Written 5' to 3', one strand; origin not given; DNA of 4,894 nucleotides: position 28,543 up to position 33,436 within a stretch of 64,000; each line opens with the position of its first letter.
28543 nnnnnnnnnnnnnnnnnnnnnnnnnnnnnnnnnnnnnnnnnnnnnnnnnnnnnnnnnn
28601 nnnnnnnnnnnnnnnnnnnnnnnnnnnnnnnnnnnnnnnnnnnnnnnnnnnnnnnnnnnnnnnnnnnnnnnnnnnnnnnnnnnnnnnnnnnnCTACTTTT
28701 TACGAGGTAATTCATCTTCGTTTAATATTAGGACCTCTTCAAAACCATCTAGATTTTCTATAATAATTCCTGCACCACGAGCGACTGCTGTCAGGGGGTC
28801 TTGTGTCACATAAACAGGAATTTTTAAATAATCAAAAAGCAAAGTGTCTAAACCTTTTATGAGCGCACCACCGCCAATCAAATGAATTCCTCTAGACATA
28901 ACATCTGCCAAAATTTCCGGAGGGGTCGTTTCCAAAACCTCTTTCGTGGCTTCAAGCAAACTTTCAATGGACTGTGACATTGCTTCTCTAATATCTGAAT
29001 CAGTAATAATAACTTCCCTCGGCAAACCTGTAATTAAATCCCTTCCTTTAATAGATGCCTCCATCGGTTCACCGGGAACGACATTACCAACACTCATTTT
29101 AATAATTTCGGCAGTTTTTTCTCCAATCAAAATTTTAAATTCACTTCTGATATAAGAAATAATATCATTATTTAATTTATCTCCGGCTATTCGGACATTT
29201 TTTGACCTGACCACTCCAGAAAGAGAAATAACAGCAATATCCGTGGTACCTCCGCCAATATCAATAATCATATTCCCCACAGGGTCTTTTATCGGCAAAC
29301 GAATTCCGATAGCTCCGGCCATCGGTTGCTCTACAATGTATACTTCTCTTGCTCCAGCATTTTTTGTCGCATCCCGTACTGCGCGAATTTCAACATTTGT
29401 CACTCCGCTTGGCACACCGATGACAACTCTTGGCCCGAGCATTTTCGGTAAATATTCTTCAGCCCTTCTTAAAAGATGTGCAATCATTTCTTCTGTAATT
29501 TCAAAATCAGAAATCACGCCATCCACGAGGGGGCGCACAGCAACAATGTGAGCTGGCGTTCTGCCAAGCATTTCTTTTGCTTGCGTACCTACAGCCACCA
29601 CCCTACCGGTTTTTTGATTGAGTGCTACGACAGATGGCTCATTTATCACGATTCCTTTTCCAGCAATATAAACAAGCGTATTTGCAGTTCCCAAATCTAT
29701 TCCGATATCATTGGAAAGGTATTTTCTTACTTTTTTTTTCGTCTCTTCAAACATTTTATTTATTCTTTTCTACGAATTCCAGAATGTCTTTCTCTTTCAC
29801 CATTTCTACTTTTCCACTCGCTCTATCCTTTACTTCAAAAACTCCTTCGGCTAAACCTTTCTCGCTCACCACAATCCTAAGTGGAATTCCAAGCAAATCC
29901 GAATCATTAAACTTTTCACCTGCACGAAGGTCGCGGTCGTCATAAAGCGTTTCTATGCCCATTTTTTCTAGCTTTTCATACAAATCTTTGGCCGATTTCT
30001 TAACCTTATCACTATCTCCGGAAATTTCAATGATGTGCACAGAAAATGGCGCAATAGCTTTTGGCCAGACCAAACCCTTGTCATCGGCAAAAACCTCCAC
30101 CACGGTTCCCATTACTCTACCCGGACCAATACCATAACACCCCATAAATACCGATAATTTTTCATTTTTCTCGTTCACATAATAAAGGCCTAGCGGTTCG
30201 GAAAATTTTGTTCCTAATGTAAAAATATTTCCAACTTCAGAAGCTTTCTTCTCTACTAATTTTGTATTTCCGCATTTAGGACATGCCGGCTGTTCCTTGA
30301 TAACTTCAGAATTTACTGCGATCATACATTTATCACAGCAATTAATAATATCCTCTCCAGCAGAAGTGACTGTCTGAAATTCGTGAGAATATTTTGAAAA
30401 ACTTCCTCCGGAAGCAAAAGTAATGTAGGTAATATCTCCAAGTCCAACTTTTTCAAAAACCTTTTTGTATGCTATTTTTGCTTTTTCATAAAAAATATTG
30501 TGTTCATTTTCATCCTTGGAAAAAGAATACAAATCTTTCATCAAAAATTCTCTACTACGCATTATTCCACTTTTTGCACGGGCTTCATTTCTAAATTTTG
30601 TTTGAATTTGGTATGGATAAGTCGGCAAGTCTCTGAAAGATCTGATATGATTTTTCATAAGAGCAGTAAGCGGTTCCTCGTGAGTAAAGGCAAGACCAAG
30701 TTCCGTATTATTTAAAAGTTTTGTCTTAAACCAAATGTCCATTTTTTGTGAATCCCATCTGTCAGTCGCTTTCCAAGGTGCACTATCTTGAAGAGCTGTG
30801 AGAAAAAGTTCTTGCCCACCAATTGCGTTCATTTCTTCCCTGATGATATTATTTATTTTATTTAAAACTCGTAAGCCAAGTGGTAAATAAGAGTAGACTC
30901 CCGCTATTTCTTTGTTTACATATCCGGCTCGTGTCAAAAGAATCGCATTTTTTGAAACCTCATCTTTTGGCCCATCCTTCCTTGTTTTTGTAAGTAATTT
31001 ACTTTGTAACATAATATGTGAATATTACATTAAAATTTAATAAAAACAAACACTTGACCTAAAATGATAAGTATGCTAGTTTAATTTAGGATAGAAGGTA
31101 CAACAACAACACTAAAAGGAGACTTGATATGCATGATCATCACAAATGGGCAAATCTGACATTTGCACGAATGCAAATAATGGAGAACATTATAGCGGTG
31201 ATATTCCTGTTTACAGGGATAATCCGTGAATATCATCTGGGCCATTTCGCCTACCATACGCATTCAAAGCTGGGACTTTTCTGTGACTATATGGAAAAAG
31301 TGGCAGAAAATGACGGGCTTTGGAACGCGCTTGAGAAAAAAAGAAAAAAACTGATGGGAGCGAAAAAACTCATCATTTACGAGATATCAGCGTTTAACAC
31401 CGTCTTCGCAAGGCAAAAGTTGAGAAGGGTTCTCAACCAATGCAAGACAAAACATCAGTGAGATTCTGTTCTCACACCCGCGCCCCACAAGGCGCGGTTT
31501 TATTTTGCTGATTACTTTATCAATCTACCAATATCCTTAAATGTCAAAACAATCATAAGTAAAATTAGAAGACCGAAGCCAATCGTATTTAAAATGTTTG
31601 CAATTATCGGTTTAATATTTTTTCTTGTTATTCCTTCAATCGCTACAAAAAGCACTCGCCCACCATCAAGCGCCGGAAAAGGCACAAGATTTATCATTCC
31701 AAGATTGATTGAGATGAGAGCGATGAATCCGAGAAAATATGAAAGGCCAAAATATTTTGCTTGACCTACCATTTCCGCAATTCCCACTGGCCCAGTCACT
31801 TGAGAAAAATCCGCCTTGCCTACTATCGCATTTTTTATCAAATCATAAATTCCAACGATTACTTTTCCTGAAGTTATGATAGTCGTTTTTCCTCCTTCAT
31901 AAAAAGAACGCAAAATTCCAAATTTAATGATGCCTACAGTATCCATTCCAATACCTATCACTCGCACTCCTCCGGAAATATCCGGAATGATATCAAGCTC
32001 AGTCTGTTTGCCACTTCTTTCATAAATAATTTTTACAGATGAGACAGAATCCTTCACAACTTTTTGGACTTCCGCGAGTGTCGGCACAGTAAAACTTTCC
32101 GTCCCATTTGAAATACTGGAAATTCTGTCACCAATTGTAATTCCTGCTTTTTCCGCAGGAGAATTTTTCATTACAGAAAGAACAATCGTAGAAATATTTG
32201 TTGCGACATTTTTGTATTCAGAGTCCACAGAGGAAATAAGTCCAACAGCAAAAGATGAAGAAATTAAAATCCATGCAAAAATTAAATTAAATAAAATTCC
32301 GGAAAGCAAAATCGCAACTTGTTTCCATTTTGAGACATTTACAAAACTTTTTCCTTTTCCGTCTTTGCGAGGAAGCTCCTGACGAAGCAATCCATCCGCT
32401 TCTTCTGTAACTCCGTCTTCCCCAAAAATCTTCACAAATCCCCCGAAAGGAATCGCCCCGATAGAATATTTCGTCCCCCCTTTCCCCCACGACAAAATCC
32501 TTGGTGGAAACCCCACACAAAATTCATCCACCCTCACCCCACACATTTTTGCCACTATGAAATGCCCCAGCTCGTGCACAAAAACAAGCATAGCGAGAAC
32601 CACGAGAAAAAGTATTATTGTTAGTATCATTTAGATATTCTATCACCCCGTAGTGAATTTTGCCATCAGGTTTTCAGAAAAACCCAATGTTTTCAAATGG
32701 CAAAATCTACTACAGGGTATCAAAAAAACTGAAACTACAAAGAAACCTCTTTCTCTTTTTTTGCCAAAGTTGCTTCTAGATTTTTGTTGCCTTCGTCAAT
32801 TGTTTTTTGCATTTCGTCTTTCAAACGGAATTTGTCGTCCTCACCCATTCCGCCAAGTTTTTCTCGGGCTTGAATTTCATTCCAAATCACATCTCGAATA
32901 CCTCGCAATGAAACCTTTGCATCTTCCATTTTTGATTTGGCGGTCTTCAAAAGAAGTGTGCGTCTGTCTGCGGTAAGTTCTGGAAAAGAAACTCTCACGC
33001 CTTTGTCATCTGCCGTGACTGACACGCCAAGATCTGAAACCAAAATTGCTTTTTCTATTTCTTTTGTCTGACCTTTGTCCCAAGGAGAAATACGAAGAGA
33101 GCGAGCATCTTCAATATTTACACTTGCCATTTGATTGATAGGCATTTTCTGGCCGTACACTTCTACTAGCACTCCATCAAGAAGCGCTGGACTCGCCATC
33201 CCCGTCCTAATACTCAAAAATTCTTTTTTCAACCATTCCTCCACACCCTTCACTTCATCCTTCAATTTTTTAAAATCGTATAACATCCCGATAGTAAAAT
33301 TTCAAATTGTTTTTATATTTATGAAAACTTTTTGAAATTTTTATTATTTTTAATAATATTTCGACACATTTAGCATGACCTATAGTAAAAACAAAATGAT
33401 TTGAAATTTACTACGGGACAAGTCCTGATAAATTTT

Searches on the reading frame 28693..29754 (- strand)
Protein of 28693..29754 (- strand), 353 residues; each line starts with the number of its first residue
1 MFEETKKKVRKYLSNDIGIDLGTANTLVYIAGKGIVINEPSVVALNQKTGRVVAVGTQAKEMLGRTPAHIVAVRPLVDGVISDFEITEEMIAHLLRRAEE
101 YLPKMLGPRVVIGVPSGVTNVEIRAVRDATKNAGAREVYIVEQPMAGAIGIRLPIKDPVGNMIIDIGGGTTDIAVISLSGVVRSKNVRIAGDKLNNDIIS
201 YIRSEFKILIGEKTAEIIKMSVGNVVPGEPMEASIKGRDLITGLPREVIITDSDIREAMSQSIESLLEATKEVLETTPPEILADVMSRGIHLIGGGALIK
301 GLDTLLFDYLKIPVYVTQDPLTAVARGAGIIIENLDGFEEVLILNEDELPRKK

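Call 8: search_protein_families(library=pfam, proteins=[window:28693-29754:-], max_evalue=0.001)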
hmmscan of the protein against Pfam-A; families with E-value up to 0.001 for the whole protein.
window:28693-29754:- (353 aa): 3 families
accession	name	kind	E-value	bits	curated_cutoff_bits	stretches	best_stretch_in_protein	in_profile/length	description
PF06723.19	MreB_Mbl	-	6.1e-130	433.3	27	1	14-337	1-324/327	MreB/Mbl protein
PF00012.26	HSP70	-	3.4e-14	52.4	20.6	1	84-208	111-240/599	Hsp70 protein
PF14450.12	FtsA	-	1e-10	42.5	31.8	1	163-319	2-112/127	Cell division protein FtsA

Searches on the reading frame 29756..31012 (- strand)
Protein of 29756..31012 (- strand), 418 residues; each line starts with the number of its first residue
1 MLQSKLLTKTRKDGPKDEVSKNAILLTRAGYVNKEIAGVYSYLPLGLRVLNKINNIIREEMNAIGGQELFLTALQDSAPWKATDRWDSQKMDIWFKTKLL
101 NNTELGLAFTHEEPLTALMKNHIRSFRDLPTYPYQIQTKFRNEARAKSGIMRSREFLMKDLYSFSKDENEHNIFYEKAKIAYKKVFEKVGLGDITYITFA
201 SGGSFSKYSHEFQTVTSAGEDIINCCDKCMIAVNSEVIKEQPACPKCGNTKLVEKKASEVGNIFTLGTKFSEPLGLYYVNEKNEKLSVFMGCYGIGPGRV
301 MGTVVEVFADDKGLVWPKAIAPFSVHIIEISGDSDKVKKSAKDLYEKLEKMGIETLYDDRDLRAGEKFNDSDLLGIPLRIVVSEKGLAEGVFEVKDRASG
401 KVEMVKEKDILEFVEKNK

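Call 8: search_protein_families(library=pfam, proteins=[window:29756-31012:-], max_evalue=0.001)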
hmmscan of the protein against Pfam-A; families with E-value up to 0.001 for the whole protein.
window:29756-31012:- (418 aa): 2 families
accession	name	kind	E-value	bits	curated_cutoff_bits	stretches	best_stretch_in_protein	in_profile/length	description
PF00587.30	tRNA-synt_2b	-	7.6e-29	101.5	29.3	1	95-307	1-178/179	tRNA synthetase class II core domain (G, H, P, S and T)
PF03129.25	HGTP_anticodon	-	2.1e-18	66.7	21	1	325-416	2-93/94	Anticodon binding domain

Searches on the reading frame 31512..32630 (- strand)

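Call 8: search_protein_families(library=pfam, proteins=[window:31512-32630:-], max_evalue=0.001)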
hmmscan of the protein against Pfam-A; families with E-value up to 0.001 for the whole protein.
window:31512-32630:- (372 aa): 4 families
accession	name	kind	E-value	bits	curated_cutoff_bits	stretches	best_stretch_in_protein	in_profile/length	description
PF02163.28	Peptidase_M50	-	6.4e-58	196.1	27.2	1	8-358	2-221/221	Peptidase family M50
PF17820.7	PDZ_6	-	4.3e-07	30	27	1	149-193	1-41/54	PDZ domain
PF00595.29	PDZ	-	5e-06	27.2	23.2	1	142-201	23-78/81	PDZ domain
PF13180.12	PDZ_2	-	3.9e-05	24.3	27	1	147-214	13-78/80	PDZ domain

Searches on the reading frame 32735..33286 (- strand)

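Call 8: search_protein_families(library=pfam, proteins=[window:32735-33286:-], max_evalue=0.001)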
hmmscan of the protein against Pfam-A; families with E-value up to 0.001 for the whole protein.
window:32735-33286:- (183 aa): 1 family
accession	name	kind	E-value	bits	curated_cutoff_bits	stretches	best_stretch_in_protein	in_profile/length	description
PF01765.24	RRF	-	2.5e-49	167.7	29.7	1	19-181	1-163/164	Ribosome recycling factor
